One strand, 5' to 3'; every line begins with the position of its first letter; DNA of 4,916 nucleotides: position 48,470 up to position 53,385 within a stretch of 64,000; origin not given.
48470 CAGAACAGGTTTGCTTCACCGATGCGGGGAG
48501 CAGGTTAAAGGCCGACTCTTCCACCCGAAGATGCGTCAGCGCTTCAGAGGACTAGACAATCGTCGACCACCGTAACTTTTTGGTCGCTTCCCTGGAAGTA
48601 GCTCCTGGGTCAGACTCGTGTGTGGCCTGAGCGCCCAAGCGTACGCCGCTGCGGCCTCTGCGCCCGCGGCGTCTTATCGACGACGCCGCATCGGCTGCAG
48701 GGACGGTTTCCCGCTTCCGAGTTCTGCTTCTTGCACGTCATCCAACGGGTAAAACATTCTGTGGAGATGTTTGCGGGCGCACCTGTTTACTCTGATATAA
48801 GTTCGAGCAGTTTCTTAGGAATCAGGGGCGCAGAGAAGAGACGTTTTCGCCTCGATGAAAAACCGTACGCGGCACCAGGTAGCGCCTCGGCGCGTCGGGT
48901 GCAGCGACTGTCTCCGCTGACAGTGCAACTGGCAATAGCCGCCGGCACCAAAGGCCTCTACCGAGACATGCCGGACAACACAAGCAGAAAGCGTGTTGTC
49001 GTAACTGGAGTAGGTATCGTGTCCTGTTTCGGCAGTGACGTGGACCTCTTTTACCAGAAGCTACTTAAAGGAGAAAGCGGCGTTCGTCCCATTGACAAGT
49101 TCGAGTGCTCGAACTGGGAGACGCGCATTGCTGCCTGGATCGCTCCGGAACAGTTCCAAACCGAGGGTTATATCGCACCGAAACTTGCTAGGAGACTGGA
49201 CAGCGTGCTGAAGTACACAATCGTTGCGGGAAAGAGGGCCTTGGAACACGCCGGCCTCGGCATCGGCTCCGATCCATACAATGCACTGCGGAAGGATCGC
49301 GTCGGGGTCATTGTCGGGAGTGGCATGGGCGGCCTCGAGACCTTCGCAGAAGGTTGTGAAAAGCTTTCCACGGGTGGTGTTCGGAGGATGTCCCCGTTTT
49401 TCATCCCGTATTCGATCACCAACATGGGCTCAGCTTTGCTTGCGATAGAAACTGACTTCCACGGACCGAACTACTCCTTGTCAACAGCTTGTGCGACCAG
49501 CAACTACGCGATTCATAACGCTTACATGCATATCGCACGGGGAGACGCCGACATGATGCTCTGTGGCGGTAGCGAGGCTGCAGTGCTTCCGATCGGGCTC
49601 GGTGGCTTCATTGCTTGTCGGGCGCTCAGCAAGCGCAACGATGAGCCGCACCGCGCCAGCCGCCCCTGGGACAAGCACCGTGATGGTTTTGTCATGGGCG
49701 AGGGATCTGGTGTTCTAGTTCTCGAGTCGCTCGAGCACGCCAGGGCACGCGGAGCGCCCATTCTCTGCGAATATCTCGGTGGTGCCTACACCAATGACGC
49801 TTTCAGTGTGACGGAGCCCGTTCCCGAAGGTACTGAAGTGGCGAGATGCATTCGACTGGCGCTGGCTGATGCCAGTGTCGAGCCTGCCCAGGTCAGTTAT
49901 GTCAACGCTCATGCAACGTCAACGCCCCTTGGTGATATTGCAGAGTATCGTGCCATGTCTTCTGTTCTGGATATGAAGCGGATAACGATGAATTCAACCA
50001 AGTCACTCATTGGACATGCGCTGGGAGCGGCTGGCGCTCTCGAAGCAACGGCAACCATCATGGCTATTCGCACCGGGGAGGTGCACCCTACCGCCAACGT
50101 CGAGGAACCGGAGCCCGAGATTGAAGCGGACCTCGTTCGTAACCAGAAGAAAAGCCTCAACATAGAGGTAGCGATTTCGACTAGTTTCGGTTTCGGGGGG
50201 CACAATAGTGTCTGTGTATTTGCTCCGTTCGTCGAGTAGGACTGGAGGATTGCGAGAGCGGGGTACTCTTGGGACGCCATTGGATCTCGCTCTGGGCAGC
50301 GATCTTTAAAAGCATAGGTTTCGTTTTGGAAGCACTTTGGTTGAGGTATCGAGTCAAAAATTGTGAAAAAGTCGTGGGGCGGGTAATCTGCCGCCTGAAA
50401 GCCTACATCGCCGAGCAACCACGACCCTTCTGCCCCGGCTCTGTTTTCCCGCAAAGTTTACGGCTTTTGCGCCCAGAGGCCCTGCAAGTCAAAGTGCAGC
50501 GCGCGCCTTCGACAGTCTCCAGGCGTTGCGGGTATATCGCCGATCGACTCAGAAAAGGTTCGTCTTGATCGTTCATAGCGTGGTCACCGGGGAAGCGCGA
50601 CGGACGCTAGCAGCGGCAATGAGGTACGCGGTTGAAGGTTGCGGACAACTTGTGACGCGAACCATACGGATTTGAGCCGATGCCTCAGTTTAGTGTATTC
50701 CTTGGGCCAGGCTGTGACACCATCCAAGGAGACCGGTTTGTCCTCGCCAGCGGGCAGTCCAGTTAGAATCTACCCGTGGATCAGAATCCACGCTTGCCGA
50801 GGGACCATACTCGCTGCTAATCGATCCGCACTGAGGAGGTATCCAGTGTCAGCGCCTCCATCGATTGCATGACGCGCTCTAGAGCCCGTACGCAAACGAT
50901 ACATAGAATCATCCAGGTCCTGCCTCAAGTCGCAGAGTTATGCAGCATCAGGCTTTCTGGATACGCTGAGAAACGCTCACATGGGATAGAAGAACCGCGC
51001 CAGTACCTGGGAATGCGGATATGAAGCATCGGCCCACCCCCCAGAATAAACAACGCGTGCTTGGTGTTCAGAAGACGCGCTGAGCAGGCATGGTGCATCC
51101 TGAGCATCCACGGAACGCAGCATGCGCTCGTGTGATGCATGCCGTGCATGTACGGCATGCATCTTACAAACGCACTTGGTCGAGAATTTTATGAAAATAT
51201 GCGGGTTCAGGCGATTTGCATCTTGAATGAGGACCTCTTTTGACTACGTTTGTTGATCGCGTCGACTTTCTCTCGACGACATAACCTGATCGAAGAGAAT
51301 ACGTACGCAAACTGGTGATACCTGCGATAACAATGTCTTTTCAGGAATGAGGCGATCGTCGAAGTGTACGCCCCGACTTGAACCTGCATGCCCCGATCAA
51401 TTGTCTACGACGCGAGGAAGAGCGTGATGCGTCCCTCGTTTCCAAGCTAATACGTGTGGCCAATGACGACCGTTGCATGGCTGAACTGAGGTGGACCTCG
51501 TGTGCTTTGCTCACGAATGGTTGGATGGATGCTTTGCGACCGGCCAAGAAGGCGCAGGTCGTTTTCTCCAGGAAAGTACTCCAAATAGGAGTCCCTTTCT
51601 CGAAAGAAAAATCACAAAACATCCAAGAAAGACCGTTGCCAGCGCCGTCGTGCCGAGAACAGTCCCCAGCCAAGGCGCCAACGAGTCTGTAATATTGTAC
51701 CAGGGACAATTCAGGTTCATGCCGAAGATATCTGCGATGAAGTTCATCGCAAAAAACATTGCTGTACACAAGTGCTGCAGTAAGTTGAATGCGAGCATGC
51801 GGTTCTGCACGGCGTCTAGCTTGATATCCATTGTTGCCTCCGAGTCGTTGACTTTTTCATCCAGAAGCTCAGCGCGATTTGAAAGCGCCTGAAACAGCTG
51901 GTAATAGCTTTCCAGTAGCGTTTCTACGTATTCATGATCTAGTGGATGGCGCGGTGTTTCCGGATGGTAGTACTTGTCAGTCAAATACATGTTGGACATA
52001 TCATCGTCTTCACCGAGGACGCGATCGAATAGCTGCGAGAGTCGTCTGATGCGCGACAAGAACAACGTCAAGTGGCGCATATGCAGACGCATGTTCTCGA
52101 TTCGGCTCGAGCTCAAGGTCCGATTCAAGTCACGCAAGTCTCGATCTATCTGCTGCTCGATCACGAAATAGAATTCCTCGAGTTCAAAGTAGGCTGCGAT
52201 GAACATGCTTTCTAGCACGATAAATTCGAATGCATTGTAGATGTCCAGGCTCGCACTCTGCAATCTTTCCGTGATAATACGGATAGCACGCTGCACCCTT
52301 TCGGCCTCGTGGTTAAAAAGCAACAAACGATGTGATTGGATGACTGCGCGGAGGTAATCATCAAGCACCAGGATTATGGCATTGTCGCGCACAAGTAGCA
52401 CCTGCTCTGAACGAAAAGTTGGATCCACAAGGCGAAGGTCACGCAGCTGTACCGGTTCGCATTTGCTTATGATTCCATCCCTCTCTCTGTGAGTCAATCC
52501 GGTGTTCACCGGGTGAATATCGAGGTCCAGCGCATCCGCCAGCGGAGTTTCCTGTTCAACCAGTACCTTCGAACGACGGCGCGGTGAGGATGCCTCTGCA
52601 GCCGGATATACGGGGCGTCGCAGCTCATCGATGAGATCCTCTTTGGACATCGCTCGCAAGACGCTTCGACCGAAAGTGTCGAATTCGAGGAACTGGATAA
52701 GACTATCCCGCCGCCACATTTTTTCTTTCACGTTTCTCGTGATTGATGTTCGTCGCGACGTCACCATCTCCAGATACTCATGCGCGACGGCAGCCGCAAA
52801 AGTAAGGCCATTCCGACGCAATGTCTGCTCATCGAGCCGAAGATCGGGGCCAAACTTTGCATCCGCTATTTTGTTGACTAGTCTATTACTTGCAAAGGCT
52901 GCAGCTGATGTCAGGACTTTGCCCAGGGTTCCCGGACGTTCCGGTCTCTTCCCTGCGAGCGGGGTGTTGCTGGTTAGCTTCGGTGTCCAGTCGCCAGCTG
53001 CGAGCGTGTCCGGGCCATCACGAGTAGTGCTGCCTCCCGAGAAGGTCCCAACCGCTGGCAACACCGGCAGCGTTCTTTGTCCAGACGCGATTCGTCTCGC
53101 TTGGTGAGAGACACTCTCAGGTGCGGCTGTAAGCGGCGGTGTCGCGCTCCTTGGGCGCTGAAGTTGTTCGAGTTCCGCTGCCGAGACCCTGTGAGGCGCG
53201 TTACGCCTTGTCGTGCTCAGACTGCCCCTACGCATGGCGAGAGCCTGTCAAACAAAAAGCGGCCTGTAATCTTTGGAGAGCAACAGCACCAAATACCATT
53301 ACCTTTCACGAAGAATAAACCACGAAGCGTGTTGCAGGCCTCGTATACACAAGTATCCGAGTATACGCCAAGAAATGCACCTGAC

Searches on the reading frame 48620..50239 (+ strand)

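Call 5: search_protein_families(library=pfam, proteins=[window:48620-50239:+], max_evalue=0.01)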
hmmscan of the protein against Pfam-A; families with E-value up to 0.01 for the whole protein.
window:48620-50239:+ (539 aa): 3 families
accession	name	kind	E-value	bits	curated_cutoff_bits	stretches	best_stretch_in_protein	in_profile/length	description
PF00109.32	ketoacyl-synt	-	3.2e-53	181.4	20.8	1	124-374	2-252/252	Beta-ketoacyl synthase, N-terminal domain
PF02801.28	Ketoacyl-synt_C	-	1.8e-32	112.3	20.8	1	383-495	2-119/119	Beta-ketoacyl synthase, C-terminal domain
PF00108.29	Thiolase_N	-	0.0012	18.7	26.4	1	283-319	77-113/260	Thiolase, N-terminal domain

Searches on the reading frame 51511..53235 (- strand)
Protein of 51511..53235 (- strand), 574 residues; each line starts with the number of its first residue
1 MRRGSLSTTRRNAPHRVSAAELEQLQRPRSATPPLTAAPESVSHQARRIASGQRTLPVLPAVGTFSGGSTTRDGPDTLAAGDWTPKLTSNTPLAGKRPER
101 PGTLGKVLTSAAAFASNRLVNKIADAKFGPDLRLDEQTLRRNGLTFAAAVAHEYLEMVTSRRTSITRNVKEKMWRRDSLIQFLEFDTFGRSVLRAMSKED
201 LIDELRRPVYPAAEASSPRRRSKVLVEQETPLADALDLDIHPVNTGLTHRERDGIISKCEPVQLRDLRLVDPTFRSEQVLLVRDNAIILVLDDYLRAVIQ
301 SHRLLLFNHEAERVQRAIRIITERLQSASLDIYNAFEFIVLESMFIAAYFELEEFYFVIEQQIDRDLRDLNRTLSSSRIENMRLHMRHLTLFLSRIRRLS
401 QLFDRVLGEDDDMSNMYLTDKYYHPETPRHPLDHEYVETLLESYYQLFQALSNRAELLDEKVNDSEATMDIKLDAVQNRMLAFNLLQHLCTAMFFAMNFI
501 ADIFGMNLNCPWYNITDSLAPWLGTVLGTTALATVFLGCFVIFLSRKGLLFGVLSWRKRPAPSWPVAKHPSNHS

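Call 5: search_protein_families(library=pfam, proteins=[window:51511-53235:-], max_evalue=0.01)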
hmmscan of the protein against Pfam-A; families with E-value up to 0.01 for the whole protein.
window:51511-53235:- (574 aa): 1 family
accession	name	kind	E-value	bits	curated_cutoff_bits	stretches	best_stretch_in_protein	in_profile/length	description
PF22099.1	MRS2-like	-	5.6e-29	101.5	27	1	261-475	28-239/241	Magnesium transporter MRS2-like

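Call 54: find_encoding_contigs(protein=window:51511-53235:-, flank=3000, max_places=10)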
Protein window:51511-53235:- (574 aa): 14 contigs read that carry it; 10 places shown.
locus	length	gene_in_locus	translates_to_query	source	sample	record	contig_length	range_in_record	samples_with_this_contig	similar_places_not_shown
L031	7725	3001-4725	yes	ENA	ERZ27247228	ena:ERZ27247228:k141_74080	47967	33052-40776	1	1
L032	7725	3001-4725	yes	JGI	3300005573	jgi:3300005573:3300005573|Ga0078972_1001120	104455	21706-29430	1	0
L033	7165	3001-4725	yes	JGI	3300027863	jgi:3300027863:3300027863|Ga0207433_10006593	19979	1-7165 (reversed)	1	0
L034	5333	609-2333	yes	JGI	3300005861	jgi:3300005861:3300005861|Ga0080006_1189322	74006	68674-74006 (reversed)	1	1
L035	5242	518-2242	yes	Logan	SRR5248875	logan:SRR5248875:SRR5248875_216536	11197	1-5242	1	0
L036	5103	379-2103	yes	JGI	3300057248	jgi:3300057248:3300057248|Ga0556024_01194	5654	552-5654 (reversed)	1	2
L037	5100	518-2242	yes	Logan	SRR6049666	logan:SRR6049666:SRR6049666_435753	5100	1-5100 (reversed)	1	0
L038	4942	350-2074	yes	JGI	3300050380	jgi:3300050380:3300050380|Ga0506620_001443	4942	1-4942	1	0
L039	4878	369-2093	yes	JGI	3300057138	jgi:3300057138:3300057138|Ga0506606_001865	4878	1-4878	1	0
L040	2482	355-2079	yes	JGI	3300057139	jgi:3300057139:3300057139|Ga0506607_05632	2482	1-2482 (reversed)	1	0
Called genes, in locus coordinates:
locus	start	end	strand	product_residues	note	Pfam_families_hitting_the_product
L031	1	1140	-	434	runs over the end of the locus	PF22099:MRS2-like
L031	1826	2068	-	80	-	-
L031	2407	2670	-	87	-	-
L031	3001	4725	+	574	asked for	PF22099:MRS2-like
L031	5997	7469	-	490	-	PF00109:ketoacyl-synt, PF02801:Ketoacyl-synt_C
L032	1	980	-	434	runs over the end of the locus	PF22099:MRS2-like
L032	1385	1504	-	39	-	-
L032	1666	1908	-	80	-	-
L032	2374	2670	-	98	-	-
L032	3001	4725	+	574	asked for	PF22099:MRS2-like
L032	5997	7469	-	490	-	PF00109:ketoacyl-synt, PF02801:Ketoacyl-synt_C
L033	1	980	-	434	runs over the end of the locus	PF22099:MRS2-like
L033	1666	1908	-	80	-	-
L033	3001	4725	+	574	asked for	PF22099:MRS2-like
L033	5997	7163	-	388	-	?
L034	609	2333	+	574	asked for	PF22099:MRS2-like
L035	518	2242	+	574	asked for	PF22099:MRS2-like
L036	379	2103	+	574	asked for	PF22099:MRS2-like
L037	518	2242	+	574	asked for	PF22099:MRS2-like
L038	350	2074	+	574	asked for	PF22099:MRS2-like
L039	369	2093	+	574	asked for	PF22099:MRS2-like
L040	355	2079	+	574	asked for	PF22099:MRS2-like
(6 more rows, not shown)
